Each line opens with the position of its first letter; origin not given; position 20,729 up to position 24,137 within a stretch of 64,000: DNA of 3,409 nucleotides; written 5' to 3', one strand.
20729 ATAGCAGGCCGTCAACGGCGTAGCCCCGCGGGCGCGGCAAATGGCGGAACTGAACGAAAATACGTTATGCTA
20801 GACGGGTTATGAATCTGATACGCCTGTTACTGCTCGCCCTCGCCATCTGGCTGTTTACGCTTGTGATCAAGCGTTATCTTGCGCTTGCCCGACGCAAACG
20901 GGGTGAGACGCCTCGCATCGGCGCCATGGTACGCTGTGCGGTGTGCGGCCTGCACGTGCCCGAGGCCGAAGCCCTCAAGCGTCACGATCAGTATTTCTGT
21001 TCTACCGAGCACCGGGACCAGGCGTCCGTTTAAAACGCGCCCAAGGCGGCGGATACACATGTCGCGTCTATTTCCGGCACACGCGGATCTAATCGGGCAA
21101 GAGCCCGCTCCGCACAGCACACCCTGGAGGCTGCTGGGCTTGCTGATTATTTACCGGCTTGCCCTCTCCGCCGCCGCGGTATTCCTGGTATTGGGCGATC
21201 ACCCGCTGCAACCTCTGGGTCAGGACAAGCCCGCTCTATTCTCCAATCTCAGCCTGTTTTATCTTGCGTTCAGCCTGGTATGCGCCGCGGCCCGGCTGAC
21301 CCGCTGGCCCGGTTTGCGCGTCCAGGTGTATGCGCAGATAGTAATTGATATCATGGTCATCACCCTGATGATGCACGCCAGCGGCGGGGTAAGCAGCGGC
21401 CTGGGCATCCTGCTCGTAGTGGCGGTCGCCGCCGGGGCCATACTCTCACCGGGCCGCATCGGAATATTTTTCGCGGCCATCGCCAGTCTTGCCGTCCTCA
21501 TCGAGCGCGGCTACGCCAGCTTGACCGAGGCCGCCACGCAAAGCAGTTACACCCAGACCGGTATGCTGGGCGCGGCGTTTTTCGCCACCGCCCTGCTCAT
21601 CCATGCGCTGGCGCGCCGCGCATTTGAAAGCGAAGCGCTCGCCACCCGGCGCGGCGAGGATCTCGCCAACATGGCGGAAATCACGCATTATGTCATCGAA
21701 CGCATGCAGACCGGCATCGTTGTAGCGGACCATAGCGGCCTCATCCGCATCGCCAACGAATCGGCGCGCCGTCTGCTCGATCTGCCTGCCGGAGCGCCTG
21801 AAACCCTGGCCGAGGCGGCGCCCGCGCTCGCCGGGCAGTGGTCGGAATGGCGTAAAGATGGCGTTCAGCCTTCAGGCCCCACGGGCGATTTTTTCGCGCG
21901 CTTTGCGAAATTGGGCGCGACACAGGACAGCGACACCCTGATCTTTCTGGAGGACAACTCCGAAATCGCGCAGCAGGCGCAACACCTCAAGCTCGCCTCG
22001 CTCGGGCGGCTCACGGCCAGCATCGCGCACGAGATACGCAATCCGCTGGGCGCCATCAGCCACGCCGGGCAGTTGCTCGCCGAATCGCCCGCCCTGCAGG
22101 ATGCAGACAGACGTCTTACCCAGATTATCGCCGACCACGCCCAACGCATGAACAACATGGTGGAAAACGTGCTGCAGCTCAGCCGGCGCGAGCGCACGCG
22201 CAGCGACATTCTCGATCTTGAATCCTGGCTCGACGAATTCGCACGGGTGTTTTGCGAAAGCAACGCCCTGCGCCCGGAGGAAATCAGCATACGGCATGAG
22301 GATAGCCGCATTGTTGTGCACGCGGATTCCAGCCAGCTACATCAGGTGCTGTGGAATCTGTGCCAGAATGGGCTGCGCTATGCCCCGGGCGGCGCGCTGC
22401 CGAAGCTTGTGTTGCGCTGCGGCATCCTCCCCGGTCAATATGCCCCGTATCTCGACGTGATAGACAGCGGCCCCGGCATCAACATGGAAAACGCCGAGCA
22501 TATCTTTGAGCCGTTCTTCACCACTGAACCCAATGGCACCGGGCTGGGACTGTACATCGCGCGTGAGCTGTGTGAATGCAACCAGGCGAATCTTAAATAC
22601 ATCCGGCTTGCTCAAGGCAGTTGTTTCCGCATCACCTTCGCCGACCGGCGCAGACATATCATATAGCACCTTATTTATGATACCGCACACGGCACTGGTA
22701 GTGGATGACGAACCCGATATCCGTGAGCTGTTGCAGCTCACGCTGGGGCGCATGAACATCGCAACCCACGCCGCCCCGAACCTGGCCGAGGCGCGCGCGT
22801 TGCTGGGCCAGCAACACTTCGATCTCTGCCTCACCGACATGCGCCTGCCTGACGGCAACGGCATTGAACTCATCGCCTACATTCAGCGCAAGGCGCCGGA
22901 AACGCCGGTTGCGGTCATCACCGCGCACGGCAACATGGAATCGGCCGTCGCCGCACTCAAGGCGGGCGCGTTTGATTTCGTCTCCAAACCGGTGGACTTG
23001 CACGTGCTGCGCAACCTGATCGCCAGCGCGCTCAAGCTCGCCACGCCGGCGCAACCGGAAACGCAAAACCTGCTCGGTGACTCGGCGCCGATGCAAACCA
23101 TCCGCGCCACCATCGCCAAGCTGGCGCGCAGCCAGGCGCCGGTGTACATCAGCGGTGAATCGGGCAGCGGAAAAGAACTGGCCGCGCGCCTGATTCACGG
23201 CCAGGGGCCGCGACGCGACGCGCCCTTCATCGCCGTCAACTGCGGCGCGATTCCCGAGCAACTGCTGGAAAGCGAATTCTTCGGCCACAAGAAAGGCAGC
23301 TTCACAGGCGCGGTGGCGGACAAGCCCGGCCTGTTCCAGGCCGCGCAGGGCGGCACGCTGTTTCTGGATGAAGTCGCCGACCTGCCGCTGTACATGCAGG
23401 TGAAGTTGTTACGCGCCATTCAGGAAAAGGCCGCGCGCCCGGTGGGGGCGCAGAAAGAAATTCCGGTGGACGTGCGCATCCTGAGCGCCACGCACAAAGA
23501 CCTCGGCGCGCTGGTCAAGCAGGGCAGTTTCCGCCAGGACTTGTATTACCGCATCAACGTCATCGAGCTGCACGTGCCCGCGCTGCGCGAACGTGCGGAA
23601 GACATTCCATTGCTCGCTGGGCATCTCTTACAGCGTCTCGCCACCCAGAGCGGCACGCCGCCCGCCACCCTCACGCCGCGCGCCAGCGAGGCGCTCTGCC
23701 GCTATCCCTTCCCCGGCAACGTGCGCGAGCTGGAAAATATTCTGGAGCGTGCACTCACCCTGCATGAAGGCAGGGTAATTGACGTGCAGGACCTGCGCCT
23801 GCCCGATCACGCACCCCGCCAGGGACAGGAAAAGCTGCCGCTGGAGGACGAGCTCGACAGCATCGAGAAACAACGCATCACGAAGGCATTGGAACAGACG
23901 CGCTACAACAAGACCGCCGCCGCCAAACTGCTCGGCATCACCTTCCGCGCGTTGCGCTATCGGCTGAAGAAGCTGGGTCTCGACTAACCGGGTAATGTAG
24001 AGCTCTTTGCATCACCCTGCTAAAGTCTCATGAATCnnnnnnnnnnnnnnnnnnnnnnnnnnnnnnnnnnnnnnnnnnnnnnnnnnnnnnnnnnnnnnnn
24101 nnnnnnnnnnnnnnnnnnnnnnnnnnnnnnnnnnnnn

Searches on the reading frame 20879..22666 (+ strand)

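Call 32: search_protein_families(library=pfam, proteins=[window:20879-22666:+])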
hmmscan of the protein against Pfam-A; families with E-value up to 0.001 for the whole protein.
window:20879-22666:+ (595 aa): 3 families
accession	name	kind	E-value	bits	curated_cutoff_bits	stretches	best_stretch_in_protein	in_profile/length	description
PF25323.1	6TM_PilS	-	2.7e-40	138.5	27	1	80-255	6-189/189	PilS-like transmembrane domain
PF02518.31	HATPase_c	-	1.1e-17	64.9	26.4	1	483-588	2-108/111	Histidine kinase-, DNA gyrase B-, and HSP90-like ATPase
PF00512.31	HisKA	-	5.8e-15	55.5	26.9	1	375-438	2-64/66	His Kinase A (phospho-acceptor) domain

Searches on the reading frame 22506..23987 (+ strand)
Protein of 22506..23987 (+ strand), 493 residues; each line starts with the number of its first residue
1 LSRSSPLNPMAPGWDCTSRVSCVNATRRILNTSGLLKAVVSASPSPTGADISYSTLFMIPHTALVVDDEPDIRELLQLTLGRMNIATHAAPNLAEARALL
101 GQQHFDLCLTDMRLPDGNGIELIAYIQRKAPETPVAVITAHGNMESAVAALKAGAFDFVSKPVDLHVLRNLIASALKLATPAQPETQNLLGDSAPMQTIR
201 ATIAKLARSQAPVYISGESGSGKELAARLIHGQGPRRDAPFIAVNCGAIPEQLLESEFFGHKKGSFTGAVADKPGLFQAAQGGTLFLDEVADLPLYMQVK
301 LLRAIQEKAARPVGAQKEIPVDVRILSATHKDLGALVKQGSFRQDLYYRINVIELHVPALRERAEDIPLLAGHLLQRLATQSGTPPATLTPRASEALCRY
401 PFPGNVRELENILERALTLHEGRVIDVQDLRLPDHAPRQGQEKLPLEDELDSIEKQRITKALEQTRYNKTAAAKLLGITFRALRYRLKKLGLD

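Call 32: search_protein_families(library=pfam, proteins=[window:22506-23987:+])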
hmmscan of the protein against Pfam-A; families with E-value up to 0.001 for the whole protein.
window:22506-23987:+ (493 aa): 5 families
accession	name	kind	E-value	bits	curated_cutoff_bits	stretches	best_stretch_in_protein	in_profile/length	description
PF00158.32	Sigma54_activat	-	5.8e-68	228.3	20.2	1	190-355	2-167/168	Sigma-54 interaction domain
PF00072.30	Response_reg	-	4.2e-30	104.6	30.2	1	64-172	2-110/111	Response regulator receiver domain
PF14532.12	Sigma54_activ_2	-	1.5e-26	93.8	25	1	190-360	1-138/138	Sigma-54 interaction domain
PF25601.1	AAA_lid_14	-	5.1e-25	87.5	27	1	361-432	1-72/87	AAA+ ATPase lid domain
PF02954.25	HTH_8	-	2.8e-14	53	22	1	450-490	2-42/42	Bacterial regulatory protein, Fis family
